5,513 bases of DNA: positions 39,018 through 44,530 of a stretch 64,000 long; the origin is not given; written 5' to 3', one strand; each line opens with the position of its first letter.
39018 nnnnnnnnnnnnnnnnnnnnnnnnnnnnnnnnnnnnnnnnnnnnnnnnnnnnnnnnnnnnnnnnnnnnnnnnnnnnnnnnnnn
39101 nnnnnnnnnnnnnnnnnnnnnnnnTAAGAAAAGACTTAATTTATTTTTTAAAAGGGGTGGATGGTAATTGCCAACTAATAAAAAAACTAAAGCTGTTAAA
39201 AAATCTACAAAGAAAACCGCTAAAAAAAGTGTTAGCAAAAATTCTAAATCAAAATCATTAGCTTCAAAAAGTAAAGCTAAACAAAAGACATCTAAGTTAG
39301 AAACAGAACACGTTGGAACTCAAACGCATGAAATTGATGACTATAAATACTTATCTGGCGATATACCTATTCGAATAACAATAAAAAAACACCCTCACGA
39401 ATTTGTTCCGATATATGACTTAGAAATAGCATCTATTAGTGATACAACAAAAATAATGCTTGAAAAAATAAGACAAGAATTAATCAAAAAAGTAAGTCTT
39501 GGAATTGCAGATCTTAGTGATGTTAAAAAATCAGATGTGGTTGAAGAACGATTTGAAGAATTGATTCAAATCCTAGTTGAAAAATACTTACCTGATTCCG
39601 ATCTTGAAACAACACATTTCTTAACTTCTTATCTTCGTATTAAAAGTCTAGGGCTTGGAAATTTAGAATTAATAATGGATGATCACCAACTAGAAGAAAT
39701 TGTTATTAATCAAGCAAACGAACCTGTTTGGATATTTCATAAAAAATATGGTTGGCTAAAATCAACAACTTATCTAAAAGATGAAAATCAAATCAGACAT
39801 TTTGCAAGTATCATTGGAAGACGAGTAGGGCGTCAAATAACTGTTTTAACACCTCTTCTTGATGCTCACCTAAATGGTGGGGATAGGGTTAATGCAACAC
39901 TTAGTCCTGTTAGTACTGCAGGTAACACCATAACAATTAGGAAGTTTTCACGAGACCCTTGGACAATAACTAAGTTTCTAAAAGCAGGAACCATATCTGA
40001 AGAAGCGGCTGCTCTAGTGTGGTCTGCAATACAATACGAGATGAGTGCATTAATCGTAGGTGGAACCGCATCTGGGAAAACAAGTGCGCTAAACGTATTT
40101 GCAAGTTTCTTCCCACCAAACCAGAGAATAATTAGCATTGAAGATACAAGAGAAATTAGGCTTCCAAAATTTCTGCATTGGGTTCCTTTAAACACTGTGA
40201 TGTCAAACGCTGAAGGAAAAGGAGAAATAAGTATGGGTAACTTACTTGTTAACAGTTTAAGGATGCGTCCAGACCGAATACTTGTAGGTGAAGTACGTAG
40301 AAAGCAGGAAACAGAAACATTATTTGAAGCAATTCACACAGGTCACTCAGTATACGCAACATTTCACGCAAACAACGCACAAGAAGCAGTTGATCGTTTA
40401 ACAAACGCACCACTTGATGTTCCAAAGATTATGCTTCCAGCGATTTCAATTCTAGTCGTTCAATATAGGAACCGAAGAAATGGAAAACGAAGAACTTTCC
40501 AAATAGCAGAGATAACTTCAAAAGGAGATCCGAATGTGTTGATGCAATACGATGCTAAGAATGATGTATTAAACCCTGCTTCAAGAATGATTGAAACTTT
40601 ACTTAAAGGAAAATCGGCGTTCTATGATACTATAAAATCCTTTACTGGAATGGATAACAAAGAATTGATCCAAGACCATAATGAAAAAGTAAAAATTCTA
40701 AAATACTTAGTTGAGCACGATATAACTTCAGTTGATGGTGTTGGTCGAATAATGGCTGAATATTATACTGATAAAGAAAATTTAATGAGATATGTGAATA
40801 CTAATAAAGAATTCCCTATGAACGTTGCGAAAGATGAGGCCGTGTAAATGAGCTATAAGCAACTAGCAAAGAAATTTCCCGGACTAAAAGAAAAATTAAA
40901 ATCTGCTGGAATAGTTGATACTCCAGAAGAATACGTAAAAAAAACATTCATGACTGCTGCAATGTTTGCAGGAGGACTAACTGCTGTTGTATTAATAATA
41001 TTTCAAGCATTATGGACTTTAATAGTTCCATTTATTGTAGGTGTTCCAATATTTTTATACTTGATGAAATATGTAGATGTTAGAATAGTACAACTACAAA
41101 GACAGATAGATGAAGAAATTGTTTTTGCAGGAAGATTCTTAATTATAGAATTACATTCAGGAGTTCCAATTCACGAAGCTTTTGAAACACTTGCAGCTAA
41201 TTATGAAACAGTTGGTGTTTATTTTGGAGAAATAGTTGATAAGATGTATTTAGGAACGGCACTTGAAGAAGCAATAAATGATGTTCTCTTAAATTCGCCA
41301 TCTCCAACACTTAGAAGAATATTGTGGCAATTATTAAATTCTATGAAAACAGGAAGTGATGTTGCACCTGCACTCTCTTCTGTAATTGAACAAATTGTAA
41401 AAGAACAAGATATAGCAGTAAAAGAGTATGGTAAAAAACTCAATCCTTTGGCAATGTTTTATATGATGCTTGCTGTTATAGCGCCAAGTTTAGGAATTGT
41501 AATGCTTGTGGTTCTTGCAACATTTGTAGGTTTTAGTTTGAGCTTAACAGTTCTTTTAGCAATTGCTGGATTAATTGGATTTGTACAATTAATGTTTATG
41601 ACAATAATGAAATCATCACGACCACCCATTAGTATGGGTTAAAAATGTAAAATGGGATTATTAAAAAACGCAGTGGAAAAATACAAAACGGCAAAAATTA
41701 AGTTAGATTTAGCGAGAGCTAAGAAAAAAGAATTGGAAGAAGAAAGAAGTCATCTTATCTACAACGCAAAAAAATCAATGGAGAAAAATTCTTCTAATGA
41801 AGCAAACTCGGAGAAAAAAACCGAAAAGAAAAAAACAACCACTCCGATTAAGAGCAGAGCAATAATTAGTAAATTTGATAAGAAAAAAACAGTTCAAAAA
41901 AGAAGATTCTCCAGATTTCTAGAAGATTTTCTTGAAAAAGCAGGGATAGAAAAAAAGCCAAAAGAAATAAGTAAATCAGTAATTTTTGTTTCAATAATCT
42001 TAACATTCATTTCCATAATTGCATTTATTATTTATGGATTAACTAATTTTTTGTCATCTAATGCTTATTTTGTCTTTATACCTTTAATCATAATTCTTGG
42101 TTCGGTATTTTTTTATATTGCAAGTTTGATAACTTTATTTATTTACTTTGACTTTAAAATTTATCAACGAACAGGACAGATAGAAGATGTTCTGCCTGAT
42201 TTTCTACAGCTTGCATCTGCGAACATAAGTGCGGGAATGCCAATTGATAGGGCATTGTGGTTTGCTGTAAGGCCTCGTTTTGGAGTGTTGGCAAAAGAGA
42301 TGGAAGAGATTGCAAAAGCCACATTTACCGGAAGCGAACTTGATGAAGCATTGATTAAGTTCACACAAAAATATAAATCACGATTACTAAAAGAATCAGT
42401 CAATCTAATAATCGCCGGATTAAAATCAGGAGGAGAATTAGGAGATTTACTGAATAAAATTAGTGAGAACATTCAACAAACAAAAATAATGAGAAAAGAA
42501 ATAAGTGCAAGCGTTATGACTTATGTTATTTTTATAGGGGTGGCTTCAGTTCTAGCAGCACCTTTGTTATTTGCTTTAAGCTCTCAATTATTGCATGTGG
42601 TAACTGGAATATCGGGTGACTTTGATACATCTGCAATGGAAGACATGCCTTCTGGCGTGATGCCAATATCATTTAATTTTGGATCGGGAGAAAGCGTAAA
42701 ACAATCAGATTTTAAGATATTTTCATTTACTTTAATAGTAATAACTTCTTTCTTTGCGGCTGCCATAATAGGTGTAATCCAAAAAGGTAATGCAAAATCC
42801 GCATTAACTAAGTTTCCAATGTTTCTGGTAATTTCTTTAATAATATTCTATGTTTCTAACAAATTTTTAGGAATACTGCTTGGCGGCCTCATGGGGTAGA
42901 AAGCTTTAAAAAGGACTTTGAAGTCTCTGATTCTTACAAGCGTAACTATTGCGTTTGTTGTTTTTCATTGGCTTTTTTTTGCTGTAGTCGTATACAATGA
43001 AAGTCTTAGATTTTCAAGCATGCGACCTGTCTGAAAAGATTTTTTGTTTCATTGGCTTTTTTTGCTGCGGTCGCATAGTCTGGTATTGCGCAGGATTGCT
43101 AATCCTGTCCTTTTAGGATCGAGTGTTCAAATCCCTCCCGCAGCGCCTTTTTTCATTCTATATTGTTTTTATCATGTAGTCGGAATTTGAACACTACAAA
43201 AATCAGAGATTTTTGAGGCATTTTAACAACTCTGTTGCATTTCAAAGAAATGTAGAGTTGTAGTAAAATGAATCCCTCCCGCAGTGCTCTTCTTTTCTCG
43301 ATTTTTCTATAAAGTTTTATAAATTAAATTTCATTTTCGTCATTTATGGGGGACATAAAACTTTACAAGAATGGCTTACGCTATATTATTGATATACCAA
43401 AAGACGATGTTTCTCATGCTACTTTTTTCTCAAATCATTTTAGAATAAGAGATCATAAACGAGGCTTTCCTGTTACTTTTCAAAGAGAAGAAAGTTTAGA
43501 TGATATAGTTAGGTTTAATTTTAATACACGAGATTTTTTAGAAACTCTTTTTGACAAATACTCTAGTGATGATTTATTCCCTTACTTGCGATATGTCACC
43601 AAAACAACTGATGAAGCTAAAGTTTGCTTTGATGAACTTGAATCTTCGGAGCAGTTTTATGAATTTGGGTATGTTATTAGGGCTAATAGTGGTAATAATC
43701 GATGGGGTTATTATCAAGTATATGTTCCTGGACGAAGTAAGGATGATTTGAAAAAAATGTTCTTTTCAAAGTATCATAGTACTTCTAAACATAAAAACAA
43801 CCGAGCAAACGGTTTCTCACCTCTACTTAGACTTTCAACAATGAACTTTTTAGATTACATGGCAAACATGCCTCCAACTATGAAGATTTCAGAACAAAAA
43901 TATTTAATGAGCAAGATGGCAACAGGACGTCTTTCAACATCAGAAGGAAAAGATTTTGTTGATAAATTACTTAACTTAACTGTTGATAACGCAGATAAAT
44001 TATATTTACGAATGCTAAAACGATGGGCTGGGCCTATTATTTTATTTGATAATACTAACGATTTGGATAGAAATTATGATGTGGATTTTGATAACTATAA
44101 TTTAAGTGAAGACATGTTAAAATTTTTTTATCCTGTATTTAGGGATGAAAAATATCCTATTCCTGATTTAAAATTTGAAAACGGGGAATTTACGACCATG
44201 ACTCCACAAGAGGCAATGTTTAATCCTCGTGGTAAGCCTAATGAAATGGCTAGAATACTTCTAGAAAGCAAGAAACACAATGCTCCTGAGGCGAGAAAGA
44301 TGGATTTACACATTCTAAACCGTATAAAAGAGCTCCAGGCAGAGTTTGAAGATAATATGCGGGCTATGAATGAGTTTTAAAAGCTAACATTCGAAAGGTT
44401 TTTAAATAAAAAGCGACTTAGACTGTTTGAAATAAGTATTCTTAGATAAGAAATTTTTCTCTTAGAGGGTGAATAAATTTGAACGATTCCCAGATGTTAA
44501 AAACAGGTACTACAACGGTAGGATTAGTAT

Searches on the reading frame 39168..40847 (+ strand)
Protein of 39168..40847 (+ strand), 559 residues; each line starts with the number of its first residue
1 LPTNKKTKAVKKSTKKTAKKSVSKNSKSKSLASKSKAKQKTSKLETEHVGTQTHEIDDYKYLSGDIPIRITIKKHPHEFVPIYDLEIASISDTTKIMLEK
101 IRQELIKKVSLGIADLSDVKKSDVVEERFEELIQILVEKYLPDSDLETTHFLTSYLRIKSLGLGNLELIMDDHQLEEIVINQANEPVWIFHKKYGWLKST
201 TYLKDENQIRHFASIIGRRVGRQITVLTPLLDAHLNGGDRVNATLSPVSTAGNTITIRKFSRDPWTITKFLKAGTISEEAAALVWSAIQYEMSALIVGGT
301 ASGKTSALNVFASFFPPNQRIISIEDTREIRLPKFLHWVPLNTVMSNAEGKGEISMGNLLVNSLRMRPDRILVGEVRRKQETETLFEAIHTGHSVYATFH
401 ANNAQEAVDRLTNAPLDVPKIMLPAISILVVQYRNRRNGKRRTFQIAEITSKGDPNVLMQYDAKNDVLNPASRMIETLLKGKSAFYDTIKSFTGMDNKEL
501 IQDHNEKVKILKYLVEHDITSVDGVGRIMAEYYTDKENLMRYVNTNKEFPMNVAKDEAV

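Call 10: search_protein_families(library=pfam, proteins=[window:39168-40847:+], max_evalue=0.1)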
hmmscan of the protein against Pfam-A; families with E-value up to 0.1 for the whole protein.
window:39168-40847:+ (559 aa): 2 families
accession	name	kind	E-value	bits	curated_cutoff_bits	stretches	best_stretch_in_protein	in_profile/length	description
PF00437.27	T2SSE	-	2.9e-32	112.2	24.9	1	247-422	100-266/370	Type II/IV secretion system protein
PF23989.1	PilB3_C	-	0.00018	22.1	27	1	480-547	7-74/83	PilB3-like, C-terminal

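Call 13: search_protein_families(library=ncbifam, proteins=[window:39168-40847:+], max_evalue=0.01)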
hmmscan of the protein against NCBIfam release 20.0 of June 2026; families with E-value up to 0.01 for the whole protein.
window:39168-40847:+ (559 aa): 19 families
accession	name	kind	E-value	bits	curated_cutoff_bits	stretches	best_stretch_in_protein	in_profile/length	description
NF058587.1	archaellum_moto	equivalog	1.9e-74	251.3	550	1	106-534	77-519/527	archaellum flagellar ATPase motor FlaI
TIGR03819.1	heli_sec_ATPase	hypoth_equivalog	2.9e-56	191.1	373.15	1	153-412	42-298/340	TadA family conjugal transfer-associated ATPase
TIGR02788.1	VirB11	equivalog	5.6e-43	147.1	249.95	2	284-413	137-264/308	P-type DNA transfer ATPase VirB11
NF053672.1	bindosome_BasE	exception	1.2e-42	146.4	1000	1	158-535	133-510/512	bindosome assembly system ATPase subunit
TIGR02782.1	TrbB_P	equivalog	9.5e-36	123.6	304.55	1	166-451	14-295/303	P-type conjugative transfer ATPase TrbB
NF010469.0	PRK13894.1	subfamily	5.2e-32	111.4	508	1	166-449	27-307/320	conjugal transfer ATPase TrbB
NF010475.0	PRK13900.1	equivalog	4.4e-29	101.6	389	2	282-441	151-317/333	type IV secretion system ATPase VirB11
NF010407.0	PRK13833.1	subfamily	1.7e-24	86.8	499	1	233-414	86-262/323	conjugal transfer protein TrbB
NF010425.0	PRK13851.1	equivalog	7.8e-23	80.9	461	2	283-411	154-280/344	type IV secretion system protein VirB11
NF041000.1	ATPase_ComGA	equivalog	1.2e-19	70.4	300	1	279-416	115-247/267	competence type IV pilus ATPase ComGA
NF007755.0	PRK10436.1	equivalog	1.2e-14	53.9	617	1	283-437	210-356/465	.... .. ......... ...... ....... GspE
TIGR01420.1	pilT_fam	subfamily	2.6e-14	53.2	319.1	1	295-413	126-241/343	PilT/PilU family type 4a pilus ATPase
TIGR02538.1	type_IV_pilB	equivalog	6.9e-14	51.3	675.65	1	294-437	319-454/564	type IV-A pilus assembly ATPase PilB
TIGR02533.1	type_II_gspE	equivalog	1e-11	44.2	630.25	1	251-416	204-361/486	type II secretion system ATPase GspE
NF053534.1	T4PilAsmATPsTfpB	equivalog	1.4e-10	40.3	850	1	238-437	283-473/584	type IV pilus assembly ATPase TfpB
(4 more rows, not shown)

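Call 16: find_homologous_proteins(query=window:39168-40847:+, max_evalue=1e-20)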
Query window:39168-40847:+ (559 aa): 7959 proteins with E <= 1e-20 among 8000 candidates; the best 120 are listed.
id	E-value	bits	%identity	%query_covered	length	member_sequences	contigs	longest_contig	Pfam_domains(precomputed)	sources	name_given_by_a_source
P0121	0.0e+0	1233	100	100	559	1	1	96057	PF00437.27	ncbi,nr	ncbi:type II/IV secretion system ATPase subunit [Candidatus Woesearchaeota archaeon]|nr:type II/IV s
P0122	0.0e+0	1085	90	96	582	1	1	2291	PF00437.27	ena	-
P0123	0.0e+0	1067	91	92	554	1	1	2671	PF00437.27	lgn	-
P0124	1.6e-266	903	79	90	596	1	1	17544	PF00437.27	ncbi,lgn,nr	ncbi:Flp pilus assembly complex ATPase component TadA [Candidatus Woesearchaeota archaeon]|nr:Flp pi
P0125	3.7e-266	902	73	97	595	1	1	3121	PF23989.1,PF00437.27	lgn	-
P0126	2.3e-264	896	76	89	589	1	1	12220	PF00437.27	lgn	-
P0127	2.8e-264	896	74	97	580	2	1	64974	PF00437.27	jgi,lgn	-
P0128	2.6e-262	889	75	94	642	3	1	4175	PF00437.27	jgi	-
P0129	1.6e-258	877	78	89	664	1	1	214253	PF00437.27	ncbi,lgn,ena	-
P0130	3.3e-257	873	78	89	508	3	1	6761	PF00437.27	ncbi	ncbi:MAG: type II/IV secretion system ATPase subunit [Nanobdellota archaeon]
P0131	5.1e-257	872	75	92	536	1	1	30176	PF00437.27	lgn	-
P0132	5.5e-256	869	76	89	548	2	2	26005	PF00437.27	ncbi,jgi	jgi:flagellar protein FlaI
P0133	2.8e-255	866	74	89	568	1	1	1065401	PF00437.27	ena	-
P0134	4.4e-252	856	73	89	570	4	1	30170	PF00437.27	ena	-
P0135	1.4e-251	854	73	89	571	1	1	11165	PF00437.27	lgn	-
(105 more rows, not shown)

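Call 21: find_encoding_contigs(protein=P0133, flank=10000, max_places=2)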
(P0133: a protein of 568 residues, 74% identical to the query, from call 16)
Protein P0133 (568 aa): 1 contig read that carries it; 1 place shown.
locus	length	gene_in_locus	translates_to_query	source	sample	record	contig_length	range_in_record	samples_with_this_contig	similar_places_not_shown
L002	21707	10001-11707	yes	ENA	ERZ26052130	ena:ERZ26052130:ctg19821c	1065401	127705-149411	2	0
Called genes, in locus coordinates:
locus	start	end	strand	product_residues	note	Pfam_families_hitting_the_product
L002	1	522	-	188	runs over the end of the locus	PF09339:HTH_IclR, PF00989:PAS, PF13188:PAS_8 (weak), PF13426:PAS_9, PF08447:PAS_3 (weak)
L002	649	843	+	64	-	PF04070:DUF378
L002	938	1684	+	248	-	PF25084:LbH_EIF2B, PF25087:GMPPB_C (weak), PF00132:Hexapep (weak), PF25084:LbH_EIF2B (weak), PF00132:Hexapep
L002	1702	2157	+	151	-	PF00692:dUTPase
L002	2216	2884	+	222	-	-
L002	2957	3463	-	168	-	-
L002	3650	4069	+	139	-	-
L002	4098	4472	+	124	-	-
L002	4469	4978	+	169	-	-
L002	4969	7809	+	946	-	PF00092:VWA, PF13519:VWA_2 (weak)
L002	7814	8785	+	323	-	-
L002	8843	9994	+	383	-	PF28420:CCDC122 (weak)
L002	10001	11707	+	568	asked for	PF00437:T2SSE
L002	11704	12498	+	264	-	PF00482:T2SSF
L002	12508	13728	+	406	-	PF00482:T2SSF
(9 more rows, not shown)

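Call 33: search_solved_structures(query=window:39168-40847:+, max_evalue=1e-40, show_alignments=5)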
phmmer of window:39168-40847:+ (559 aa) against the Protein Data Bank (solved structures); distinct sequences matched with E-value up to 1e-40: 6.
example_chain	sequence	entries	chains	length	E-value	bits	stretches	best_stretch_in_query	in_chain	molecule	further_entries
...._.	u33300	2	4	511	2.9e-64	221.1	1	44-540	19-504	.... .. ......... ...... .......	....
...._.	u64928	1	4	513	6.7e-53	183.6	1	104-451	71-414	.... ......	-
4ihq_A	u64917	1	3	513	4.4e-52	180.9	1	104-451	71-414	FlaI ATPase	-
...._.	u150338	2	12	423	7.1e-45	157.1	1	111-454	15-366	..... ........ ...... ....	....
8rjf_A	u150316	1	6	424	7.2e-45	157.1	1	111-454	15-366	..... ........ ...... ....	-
9e24_A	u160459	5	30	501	1.1e-44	156.4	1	111-454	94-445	CpaF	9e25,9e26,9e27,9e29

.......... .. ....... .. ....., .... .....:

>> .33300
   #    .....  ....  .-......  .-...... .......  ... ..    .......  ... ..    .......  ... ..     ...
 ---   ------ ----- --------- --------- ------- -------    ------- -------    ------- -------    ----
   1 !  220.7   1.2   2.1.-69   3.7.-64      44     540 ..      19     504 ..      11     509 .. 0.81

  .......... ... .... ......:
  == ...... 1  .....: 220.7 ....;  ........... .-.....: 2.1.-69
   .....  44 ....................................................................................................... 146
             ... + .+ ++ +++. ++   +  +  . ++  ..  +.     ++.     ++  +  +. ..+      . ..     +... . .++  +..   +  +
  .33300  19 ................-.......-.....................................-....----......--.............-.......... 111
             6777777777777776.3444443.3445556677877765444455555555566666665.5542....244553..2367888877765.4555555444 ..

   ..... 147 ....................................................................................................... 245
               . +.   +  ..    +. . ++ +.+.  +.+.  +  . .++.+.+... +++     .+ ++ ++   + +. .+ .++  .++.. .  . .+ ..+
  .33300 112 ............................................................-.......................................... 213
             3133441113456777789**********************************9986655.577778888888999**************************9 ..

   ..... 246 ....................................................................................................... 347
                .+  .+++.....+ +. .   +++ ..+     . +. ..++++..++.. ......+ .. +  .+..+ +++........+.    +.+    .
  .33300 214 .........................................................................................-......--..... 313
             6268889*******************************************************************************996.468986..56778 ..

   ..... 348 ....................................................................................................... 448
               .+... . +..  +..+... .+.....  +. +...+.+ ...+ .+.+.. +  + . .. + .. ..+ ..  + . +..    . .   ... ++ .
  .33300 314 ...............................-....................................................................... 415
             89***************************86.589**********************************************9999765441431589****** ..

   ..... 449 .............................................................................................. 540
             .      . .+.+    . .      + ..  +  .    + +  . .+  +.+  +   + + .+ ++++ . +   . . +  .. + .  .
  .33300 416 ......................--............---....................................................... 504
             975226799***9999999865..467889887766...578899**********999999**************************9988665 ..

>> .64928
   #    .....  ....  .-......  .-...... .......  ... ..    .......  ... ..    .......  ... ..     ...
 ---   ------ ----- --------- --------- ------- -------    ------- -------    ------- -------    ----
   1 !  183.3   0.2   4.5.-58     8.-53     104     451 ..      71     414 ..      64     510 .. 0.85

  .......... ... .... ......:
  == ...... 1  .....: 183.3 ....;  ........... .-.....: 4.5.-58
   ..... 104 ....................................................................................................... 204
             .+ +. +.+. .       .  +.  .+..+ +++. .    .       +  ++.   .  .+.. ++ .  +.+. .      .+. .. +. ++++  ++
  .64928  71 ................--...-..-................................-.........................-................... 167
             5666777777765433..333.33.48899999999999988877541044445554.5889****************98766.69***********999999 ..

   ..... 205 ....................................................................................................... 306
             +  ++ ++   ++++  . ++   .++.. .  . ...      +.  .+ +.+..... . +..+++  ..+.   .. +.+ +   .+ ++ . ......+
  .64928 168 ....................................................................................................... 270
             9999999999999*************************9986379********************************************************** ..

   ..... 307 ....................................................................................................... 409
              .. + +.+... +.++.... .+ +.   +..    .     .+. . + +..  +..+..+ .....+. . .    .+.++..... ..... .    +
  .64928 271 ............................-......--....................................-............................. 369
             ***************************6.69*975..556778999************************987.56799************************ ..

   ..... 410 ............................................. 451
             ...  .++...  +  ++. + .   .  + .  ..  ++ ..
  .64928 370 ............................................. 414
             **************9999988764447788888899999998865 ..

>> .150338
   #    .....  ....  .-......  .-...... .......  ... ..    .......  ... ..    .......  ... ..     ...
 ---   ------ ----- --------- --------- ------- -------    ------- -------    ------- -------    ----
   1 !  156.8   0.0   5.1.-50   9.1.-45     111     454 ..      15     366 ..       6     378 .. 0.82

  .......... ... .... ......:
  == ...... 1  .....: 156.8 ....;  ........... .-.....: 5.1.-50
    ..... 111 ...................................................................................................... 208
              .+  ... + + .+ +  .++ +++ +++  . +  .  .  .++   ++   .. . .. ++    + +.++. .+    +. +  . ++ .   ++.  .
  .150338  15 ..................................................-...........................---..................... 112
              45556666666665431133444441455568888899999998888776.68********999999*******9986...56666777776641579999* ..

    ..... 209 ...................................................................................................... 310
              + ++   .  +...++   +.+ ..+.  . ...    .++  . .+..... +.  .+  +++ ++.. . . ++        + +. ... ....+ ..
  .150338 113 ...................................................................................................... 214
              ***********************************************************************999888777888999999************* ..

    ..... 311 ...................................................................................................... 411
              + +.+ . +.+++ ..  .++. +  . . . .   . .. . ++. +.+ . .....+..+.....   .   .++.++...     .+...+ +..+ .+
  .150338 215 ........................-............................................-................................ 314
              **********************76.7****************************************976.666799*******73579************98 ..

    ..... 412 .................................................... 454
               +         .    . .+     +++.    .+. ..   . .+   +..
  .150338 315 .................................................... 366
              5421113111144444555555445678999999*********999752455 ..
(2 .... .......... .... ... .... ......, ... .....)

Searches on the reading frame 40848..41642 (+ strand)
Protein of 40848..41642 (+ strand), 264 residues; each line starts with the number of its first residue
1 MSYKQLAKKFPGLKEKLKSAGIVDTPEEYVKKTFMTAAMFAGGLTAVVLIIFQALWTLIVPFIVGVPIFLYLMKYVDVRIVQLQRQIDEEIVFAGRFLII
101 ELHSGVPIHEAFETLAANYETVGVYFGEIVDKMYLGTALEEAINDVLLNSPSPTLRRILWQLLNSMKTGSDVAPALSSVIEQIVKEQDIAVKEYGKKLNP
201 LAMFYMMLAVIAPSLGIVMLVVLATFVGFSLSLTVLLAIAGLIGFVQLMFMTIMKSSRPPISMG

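Call 10: search_protein_families(library=pfam, proteins=[window:40848-41642:+], max_evalue=0.1)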
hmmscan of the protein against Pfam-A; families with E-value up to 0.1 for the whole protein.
window:40848-41642:+ (264 aa): 3 families
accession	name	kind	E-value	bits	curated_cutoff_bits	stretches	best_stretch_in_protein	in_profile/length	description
PF00482.28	T2SSF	-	1.5e-15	57.7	25.2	1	97-219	4-124/125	Type II secretion system (T2SS), protein F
PF20990.2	DUF2207_C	-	0.0026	17.9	33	0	179-248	114-185/247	Predicted membrane protein (DUF2207) C-terminal domain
PF09743.14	E3_UFM1_ligase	-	0.067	13.3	23.2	1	82-160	55-138/272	E3 UFM1-protein ligase 1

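Call 13: search_protein_families(library=ncbifam, proteins=[window:40848-41642:+], max_evalue=0.01)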
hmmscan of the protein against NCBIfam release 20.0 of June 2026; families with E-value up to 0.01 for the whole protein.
window:40848-41642:+ (264 aa): 1 family
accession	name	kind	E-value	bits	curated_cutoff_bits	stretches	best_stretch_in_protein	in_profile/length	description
NF046075.1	UpsF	equivalog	0.00027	19.9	400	1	27-224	23-225/484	membrane pilin protein UpsF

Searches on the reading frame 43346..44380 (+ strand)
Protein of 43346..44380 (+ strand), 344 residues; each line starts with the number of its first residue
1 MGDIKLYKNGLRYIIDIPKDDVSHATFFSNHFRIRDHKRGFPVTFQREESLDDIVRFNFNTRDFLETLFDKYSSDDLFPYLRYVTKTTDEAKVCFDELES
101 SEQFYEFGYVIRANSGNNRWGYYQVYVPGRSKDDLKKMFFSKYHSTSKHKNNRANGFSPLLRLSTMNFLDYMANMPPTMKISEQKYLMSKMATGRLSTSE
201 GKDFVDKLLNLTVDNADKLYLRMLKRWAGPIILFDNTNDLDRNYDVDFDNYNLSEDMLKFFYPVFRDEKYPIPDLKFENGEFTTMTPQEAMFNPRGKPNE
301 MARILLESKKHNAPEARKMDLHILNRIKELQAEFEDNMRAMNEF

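Call 31: search_protein_families(library=pfam, proteins=[window:43346-44380:+], max_evalue=0.05)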
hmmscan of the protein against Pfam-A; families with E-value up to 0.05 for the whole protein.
window:43346-44380:+ (344 aa): 1 family
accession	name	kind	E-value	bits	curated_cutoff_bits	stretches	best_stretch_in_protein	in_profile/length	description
PF01523.21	PmbA_TldD_1st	-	0.021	15.4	20.9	0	97-138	19-57/65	PmbA/TldA metallopeptidase domain 1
